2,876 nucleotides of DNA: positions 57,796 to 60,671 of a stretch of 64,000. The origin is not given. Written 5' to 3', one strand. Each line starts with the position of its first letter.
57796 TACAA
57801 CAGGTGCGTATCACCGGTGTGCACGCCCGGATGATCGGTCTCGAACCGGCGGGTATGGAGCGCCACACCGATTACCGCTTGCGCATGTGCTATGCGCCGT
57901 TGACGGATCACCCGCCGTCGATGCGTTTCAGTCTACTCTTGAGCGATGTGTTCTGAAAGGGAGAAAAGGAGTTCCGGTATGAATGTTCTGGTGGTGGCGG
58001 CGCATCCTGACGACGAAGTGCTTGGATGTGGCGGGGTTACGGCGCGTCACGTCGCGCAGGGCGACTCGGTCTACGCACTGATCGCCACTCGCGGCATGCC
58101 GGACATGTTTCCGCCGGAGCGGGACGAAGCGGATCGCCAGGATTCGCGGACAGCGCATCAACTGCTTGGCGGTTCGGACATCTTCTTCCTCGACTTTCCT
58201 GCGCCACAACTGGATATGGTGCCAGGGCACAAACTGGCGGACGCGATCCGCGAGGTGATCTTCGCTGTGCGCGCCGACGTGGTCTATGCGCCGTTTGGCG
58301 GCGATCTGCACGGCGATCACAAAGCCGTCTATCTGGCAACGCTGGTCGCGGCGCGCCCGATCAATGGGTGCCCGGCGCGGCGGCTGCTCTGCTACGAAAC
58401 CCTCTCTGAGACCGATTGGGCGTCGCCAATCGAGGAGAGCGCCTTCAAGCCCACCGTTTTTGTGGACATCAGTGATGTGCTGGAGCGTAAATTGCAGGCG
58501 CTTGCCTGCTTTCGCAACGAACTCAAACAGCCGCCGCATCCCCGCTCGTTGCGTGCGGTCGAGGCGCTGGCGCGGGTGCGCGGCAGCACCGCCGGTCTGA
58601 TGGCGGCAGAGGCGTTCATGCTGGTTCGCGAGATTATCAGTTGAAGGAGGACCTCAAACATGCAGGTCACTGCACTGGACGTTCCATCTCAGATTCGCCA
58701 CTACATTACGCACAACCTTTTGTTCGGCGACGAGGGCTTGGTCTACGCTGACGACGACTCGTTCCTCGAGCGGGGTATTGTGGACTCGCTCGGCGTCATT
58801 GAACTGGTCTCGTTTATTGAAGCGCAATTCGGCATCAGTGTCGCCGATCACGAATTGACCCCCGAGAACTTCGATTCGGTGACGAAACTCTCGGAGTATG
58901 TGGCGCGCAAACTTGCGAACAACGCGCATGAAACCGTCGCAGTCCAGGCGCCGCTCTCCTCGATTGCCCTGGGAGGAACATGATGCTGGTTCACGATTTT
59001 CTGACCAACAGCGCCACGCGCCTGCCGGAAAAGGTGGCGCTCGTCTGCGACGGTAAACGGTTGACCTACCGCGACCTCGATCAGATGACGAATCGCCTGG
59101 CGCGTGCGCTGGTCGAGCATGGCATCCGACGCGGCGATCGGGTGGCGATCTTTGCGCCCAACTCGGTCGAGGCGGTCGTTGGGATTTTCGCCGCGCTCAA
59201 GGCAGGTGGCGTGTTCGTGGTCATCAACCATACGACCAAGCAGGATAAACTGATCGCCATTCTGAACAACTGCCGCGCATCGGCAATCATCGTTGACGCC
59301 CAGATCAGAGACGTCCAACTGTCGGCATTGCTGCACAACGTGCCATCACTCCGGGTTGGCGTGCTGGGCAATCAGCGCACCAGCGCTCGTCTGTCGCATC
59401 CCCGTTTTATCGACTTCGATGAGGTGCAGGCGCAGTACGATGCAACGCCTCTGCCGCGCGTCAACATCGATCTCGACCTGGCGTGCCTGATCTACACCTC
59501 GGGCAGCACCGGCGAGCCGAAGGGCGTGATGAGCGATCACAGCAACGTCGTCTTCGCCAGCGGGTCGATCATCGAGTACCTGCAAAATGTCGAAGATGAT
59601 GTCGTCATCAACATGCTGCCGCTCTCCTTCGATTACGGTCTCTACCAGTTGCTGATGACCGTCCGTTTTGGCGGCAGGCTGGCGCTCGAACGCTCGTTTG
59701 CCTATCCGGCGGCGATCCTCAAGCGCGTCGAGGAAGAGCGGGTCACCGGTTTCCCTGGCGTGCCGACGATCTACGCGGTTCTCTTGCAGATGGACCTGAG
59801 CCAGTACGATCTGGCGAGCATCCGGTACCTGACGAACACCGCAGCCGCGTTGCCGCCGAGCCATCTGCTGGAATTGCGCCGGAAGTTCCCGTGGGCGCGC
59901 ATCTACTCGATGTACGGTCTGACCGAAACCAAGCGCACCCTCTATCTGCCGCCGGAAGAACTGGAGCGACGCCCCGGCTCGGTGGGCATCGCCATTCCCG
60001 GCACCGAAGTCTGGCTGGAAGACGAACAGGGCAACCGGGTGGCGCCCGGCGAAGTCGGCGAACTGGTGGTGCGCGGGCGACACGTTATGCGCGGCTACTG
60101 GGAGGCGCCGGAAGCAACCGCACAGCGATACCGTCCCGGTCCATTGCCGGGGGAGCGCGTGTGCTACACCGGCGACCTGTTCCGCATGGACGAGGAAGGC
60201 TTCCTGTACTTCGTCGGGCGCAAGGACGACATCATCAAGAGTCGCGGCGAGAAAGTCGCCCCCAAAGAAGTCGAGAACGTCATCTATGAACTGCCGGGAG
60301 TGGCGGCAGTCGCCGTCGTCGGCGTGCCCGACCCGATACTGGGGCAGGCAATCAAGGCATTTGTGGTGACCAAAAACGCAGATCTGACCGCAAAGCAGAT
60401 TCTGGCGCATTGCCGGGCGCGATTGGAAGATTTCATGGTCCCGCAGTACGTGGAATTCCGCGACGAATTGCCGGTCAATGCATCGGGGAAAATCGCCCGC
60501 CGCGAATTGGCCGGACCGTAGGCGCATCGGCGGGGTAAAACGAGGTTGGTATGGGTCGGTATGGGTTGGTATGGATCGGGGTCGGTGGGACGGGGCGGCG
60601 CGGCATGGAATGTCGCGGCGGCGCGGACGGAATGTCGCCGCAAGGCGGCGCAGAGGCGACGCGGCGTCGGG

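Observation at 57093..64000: ACP-dependent acyl-amide tailoring cassette inside a Wzx/Wzy polysaccharide operon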

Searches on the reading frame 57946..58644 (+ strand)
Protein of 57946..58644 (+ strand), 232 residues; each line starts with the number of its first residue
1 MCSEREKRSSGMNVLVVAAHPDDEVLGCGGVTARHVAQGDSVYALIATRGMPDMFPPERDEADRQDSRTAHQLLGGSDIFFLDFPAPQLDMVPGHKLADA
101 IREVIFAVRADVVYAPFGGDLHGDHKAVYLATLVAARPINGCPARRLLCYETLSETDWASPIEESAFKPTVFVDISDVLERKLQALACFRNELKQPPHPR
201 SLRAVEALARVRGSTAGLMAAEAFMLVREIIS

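Call 4: search_protein_families(library=ncbifam, proteins=[window:57946-58644:+], max_evalue=0.01)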
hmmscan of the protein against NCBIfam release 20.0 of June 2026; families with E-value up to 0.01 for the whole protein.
window:57946-58644:+ (232 aa): 5 families
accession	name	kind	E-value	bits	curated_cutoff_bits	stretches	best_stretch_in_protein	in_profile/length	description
TIGR04001.1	thiol_BshB1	equivalog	8.2e-18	64.9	182.5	1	12-227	2-221/226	bacillithiol biosynthesis deacetylase BshB1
TIGR04000.1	thiol_BshB2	equivalog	9.3e-10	38.5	195.25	1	13-191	2-183/217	bacillithiol biosynthesis deacetylase BshB2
TIGR03445.1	mycothiol_MshB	equivalog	7.4e-06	26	224.35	1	15-50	1-36/284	N-acetyl-1-D-myo-inositol-2-amino-2-deoxy-alpha-D-glucopyranoside deacetylase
NF002557.0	PRK02122.1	subfamily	0.0012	17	384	1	9-50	368-409/653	glucosamine-6-phosphate deaminase-like protein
TIGR03446.1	mycothiol_Mca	equivalog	0.0069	16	277.15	0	14-64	3-54/283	mycothiol conjugate amidase Mca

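Call 8: search_protein_families(library=pfam, proteins=[window:57946-58644:+], max_evalue=0.1)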
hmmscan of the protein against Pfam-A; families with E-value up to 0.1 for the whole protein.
window:57946-58644:+ (232 aa): 1 family
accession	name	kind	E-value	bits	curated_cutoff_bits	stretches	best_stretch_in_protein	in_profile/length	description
PF02585.22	PIG-L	-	1.3e-23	84.4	28.2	1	15-135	1-128/129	GlcNAc-PI de-N-acetylase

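Call 63: search_solved_structures(query=window:57946-58644:+, max_evalue=0.01)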
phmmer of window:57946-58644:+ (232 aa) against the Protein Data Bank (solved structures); distinct sequences matched with E-value up to 0.01: 9.
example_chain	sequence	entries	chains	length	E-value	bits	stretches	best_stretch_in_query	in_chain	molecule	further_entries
1uan_A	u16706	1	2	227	2.1e-14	56.9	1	13-225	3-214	hypothetical protein TT1542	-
2ixd_A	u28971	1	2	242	1.4e-08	37.9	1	10-229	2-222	LMBE-RELATED PROTEIN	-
8bgn_A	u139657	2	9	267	1.8e-07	34.2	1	13-227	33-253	Diacetylchitobiose deacetylase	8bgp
8bgo_A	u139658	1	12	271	1.9e-07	34.2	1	13-227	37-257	Diacetylchitobiose deacetylase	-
6p2t_A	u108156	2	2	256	2.5e-07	33.8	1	12-228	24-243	N-acetyl-alpha-D-glucosaminyl L-malate deacetylase 1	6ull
5bmo_A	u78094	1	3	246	2.6e-06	30.5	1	13-136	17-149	Putative uncharacterized protein LnmX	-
3we7_A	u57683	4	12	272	1.8e-05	27.7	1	12-226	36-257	Putative uncharacterized protein PH0499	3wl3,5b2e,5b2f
5cgz_A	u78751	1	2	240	9.6e-05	25.4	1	13-192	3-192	4-oxalmesaconate hydratase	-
3wl4_A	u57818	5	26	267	0.00021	24.2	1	12-194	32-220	Uncharacterized protein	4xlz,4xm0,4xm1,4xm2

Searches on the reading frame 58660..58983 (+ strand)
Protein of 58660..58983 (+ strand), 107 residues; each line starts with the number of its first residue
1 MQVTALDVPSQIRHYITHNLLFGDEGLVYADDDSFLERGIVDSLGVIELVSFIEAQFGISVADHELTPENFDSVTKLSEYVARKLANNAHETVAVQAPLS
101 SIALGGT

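Call 4: search_protein_families(library=ncbifam, proteins=[window:58660-58983:+], max_evalue=0.01)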
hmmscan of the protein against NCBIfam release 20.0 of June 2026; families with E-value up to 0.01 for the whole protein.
window:58660-58983:+ (107 aa): 14 families
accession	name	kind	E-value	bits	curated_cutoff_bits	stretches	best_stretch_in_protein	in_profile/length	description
NF058660.1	cispen_ACP_AmcB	equivalog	1.2e-12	47.8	80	1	30-84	24-78/80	cispentacin biosynthesis acyl carrier protein AmcB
NF052616.1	ACP_for_OlsHI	equivalog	1.3e-12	47.8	130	1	8-85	4-81/83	ornithine lipid biosynthesis acyl carrier protein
NF003464.0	PRK05087.1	equivalog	4.2e-06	26.7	68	1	25-81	18-74/78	D-alanine--poly(phosphoribitol) ligase subunit DltC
TIGR00517.1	acyl_carrier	equivalog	8.8e-06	25.5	70.45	1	31-83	25-75/77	acyl carrier protein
NF002148.0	PRK00982.1-2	subfamily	1.2e-05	25.1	71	1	31-84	26-77/79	acyl carrier protein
NF005798.0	PRK07639.1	equivalog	1.5e-05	25.3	100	1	40-84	37-81/91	petrobactin biosynthesis protein AsbD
NF005480.0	PRK07081.1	equivalog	2.4e-05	24.2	72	1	30-83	23-75/83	acyl carrier protein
NF002149.0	PRK00982.1-3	equivalog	0.00026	20.9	106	1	13-83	9-75/78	acyl carrier protein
TIGR01688.1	dltC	equivalog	0.00051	20.1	52.35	1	34-73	24-63/73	D-alanine--poly(phosphoribitol) ligase subunit 2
NF002150.0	PRK00982.1-4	subfamily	0.00057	20.1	66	1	41-84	37-78/80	acyl carrier protein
NF040636.1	AcpM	exception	0.0007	19.6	146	1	32-96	28-90/93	meromycolate extension acyl carrier protein AcpM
NF002151.0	PRK00982.1-5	equivalog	0.0021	18.1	92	1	11-81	7-73/78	acyl carrier protein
NF002147.0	PRK00982.1-1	equivalog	0.0034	17.2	84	1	32-83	30-79/83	acyl carrier protein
NF009104.0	PRK12449.1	equivalog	0.0076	16.2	70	0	41-85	37-79/80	acyl carrier protein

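Call 8: search_protein_families(library=pfam, proteins=[window:58660-58983:+], max_evalue=0.1)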
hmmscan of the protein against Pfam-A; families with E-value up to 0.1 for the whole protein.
window:58660-58983:+ (107 aa): 1 family
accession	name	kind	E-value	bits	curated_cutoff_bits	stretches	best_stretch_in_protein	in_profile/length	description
PF00550.31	PP-binding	-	1.1e-05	26.1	20.8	1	30-81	19-67/67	Phosphopantetheine attachment site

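Call 76: search_solved_structures(query=window:58660-58983:+, max_evalue=0.01)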
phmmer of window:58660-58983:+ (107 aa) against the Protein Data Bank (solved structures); distinct sequences matched with E-value up to 0.01: 13.
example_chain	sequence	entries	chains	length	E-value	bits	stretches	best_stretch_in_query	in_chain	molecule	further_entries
6cxt_A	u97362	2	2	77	1.3e-09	41.6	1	11-80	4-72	Alpha/beta hydrolase fold protein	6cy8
2my5_A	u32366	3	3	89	2.9e-08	37.3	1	32-82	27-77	Peptidyl carrier protein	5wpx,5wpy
2my6_A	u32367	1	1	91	7.6e-08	36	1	32-82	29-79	Peptidyl carrier protein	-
6o6e_E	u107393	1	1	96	2.4e-05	28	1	7-89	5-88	Peptidyl carrier protein PltL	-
2n5h_A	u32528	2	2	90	2.7e-05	27.8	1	7-89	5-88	Peptidyl carrier protein PltL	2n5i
5gxt_A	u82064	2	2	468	8.5e-05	26.2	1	11-93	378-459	Maltose-binding periplasmic protein,PigG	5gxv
5jdx_A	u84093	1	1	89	0.00026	24.6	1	13-86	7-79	Putative peptidyl carrier protein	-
6bug_A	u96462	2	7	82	0.00028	24.6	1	21-82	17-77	D-alanyl carrier protein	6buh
8jf2_F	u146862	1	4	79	0.00034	24.3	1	22-82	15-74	D-alanyl carrier protein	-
7thn_E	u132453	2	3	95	0.00034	24.3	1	13-86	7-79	Probable acyl carrier protein PigG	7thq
4h2s_C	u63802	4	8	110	0.0009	22.9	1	39-85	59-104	Aminoacyl carrier protein 1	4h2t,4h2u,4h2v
2lol_A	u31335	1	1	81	0.0014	22.3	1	23-81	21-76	Acyl carrier protein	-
1dv5_A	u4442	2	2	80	0.0038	20.9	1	31-78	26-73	APO-D-ALANYL CARRIER PROTEIN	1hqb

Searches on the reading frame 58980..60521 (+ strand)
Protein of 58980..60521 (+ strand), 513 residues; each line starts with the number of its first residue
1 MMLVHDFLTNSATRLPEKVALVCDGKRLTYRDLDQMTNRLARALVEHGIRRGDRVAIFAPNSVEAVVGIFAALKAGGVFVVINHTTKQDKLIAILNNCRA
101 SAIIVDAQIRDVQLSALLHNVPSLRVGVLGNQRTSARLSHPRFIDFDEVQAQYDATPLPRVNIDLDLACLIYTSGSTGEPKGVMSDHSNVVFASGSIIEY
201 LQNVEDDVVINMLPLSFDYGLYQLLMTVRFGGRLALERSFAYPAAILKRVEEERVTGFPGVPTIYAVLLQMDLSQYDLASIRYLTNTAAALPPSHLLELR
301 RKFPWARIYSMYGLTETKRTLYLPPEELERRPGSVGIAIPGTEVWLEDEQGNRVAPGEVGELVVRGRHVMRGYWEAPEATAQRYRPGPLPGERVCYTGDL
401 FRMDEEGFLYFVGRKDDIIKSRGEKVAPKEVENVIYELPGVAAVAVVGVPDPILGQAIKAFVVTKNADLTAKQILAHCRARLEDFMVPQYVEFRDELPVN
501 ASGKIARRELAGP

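Call 4: search_protein_families(library=ncbifam, proteins=[window:58980-60521:+], max_evalue=0.01)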
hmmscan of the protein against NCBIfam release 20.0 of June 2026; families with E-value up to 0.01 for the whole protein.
window:58980-60521:+ (513 aa): 109 families (the best 25 are shown)
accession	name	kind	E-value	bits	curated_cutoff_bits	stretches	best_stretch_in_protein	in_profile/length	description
TIGR03098.1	ligase_PEP_1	hypoth_equivalog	1.1e-146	489.3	592.35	1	3-511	1-515/517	acyl-CoA ligase (AMP-forming), exosortase A system-associated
NF004837.0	PRK06187.1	subfamily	2e-116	389.3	476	1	2-510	8-518/531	long-chain-fatty-acid--CoA ligase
NF006182.0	PRK08316.1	subfamily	4e-111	372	663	1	4-510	13-513/523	fatty acyl-CoA synthetase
NF005801.1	PRK07656.1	equivalog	5.6e-92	309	657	1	6-510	5-499/500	FadD3 family acyl-CoA ligase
NF005307.0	PRK06839.1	equivalog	1.7e-85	287.6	748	1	10-511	10-490/496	o-succinylbenzoate--CoA ligase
TIGR01733.1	AA-adenyl-dom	subfamily_domain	4.9e-85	285.8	317.4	1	29-446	1-409/409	amino acid adenylation domain-containing protein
NF009233.0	PRK12583.1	subfamily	3.7e-84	283.1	832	1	5-508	21-544/558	fatty acid CoA ligase family protein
NF005702.0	PRK07514.1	subfamily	3.5e-83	279.7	558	1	16-508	17-494/506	malonyl-CoA synthase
NF006181.0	PRK08314.1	subfamily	9.6e-83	278.3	705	1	5-510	27-550/563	long-chain-fatty-acid--CoA ligase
NF005463.0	PRK07059.1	subfamily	2.7e-81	273.7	869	1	4-510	25-552/557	long-chain-fatty-acid--CoA ligase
NF005220.0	PRK06710.1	equivalog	1.6e-79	267.5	1116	2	164-510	205-549/563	long-chain-fatty-acid--CoA ligase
NF004797.0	PRK06145.1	equivalog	1.9e-78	264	850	1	2-510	2-491/499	acyl-CoA synthetase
NF052580.1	Str24CoAsynCasG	equivalog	6.3e-78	262.5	750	1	4-510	43-546/548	steroid-24-oyl-CoA synthetase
NF006442.0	PRK08751.1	equivalog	1.4e-77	261.4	1023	1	5-510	28-554/560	long-chain fatty acid--CoA ligase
NF004114.0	PRK05605.1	equivalog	3e-77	260.3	766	2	157-510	214-565/575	long-chain-fatty-acid--CoA ligase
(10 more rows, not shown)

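Call 8: search_protein_families(library=pfam, proteins=[window:58980-60521:+], max_evalue=0.1)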
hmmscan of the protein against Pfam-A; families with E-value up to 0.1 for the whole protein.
window:58980-60521:+ (513 aa): 3 families
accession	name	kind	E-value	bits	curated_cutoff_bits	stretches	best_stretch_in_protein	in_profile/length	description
PF00501.34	AMP-binding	-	1.8e-93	313.8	29.9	1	10-374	3-384/384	AMP-binding enzyme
PF13193.12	AMP-binding_C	-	2.4e-21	76.9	24.5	1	430-504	1-76/76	AMP-binding enzyme C-terminal domain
PF23562.2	AMP-binding_C_3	-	0.0043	17.9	20.8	1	416-477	2-62/124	AMP-binding enzyme C-terminal domain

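Call 14: find_encoding_contigs(protein=window:58980-60521:+, flank=10000, max_places=6)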
Protein window:58980-60521:+ (513 aa): no gene with exactly this product is on record in the collection.

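Call 37: search_solved_structures(query=window:58980-60521:+, max_evalue=1e-30, show_alignments=0)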
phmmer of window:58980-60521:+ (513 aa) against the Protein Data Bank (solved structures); distinct sequences matched with E-value up to 1e-30: 151 (the best 60 are shown).
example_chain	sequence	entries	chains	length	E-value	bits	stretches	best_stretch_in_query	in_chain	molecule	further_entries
6mfy_A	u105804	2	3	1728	3.1e-87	296.6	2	4-512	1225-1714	Linear gramicidin synthase subunit A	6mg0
6mfz_A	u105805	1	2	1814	4e-87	296.2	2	4-512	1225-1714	Linear gramicidin synthase subunit A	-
9be3_A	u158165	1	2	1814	4e-87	296.2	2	4-512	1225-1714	Linear gramicidin synthase subunit A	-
9be4_A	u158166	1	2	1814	4e-87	296.2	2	4-512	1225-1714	Linear gramicidin synthase subunit A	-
9meh_A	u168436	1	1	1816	4e-87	296.2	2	4-512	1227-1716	Linear gramicidin synthase subunit A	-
3wvn_A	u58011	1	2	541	8.4e-76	258.9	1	3-511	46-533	Non-ribosomal peptide synthetase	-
8xjz_C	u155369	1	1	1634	1.1e-68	235.4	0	166-510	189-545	Peptide synthetase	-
8wev_A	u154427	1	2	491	2.9e-67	230.7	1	14-510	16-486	Feruloyl-CoA Synthetase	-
8weu_A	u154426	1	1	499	3.1e-67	230.6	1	14-510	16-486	Fatty-acyl-CoA synthase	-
3wv4_A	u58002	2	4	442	8.9e-63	215.9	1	3-414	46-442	Non-ribosomal peptide synthetase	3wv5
4gxq_A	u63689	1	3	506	2e-62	214.7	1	16-508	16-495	Malonyl CoA synthetase, Benzoate-CoA ligase Chimeric protein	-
4fuq_A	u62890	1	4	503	5e-62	213.4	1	16-508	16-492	Malonyl CoA synthetase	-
4gxr_A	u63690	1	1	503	1.2e-61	212.2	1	16-508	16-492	Malonyl CoA synthetase, Benzoate-CoA ligase Chimeric protein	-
4fut_A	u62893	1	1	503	3.2e-61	210.8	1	16-508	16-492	Malonyl CoA synthetase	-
3ivr_A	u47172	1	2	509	9e-56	192.8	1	6-508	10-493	Putative long-chain-fatty-acid CoA ligase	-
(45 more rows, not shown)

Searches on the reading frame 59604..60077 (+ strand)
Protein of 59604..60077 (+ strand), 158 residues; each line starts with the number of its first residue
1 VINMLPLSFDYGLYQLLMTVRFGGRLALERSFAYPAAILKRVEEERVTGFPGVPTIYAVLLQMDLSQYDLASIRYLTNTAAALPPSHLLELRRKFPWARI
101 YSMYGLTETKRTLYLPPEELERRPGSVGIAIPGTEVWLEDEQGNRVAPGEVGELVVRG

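Call 39: search_solved_structures(query=window:59604-60077:+, max_evalue=0.00001, show_alignments=5)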
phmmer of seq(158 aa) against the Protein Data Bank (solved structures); distinct sequences matched with E-value up to 0.00001: 60.
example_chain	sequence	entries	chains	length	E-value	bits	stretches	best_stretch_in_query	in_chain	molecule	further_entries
3wv4_A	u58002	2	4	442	5.5e-25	91.4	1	5-158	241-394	Non-ribosomal peptide synthetase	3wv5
3wvn_A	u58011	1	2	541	7.1e-25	91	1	5-158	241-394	Non-ribosomal peptide synthetase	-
6o6e_B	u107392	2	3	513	3.1e-11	46.7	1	3-158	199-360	L-proline--[L-prolyl-carrier protein] ligase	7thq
3etc_A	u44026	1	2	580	5.1e-11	46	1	38-156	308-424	AMP-binding protein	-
8wev_A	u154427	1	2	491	2.2e-10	43.9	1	17-158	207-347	Feruloyl-CoA Synthetase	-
8weu_A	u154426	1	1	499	2.3e-10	43.9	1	17-158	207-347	Fatty-acyl-CoA synthase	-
2v7b_A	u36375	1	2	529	8e-10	42.1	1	6-158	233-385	BENZOATE-COENZYME A LIGASE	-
5bsw_A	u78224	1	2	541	9.7e-10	41.9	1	4-158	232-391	4-coumarate--CoA ligase 2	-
3a9u_A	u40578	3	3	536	1e-09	41.8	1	3-158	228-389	4-coumarate--CoA ligase | 4-coumarate:CoA ligase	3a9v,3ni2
8ivi_A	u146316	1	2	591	1.2e-09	41.5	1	16-158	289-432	Medium/long-chain-fatty-acid--CoA ligase FadD8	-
5bsm_A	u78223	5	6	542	1.3e-09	41.5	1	4-158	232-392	4-coumarate--CoA ligase 2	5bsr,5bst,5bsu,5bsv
5u95_A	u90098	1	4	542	1.3e-09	41.5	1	4-158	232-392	4-coumarate--CoA ligase 2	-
2wd9_A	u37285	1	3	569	2.4e-09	40.6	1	35-157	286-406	ACYL-COENZYME A SYNTHETASE ACSM2A, MITOCHONDRIAL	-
2vze_A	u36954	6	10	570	2.4e-09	40.6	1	35-157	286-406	ACYL-COENZYME A SYNTHETASE ACSM2A, MITOCHONDRIAL | Acyl-coenzyme A synthetase ACSM2A, mitochondrial precursor | Acyl-coenzyme A synthetase ACSM2A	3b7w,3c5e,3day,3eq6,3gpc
4lgc_A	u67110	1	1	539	3e-09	40.3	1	22-155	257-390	Bile acid-coenzyme A ligase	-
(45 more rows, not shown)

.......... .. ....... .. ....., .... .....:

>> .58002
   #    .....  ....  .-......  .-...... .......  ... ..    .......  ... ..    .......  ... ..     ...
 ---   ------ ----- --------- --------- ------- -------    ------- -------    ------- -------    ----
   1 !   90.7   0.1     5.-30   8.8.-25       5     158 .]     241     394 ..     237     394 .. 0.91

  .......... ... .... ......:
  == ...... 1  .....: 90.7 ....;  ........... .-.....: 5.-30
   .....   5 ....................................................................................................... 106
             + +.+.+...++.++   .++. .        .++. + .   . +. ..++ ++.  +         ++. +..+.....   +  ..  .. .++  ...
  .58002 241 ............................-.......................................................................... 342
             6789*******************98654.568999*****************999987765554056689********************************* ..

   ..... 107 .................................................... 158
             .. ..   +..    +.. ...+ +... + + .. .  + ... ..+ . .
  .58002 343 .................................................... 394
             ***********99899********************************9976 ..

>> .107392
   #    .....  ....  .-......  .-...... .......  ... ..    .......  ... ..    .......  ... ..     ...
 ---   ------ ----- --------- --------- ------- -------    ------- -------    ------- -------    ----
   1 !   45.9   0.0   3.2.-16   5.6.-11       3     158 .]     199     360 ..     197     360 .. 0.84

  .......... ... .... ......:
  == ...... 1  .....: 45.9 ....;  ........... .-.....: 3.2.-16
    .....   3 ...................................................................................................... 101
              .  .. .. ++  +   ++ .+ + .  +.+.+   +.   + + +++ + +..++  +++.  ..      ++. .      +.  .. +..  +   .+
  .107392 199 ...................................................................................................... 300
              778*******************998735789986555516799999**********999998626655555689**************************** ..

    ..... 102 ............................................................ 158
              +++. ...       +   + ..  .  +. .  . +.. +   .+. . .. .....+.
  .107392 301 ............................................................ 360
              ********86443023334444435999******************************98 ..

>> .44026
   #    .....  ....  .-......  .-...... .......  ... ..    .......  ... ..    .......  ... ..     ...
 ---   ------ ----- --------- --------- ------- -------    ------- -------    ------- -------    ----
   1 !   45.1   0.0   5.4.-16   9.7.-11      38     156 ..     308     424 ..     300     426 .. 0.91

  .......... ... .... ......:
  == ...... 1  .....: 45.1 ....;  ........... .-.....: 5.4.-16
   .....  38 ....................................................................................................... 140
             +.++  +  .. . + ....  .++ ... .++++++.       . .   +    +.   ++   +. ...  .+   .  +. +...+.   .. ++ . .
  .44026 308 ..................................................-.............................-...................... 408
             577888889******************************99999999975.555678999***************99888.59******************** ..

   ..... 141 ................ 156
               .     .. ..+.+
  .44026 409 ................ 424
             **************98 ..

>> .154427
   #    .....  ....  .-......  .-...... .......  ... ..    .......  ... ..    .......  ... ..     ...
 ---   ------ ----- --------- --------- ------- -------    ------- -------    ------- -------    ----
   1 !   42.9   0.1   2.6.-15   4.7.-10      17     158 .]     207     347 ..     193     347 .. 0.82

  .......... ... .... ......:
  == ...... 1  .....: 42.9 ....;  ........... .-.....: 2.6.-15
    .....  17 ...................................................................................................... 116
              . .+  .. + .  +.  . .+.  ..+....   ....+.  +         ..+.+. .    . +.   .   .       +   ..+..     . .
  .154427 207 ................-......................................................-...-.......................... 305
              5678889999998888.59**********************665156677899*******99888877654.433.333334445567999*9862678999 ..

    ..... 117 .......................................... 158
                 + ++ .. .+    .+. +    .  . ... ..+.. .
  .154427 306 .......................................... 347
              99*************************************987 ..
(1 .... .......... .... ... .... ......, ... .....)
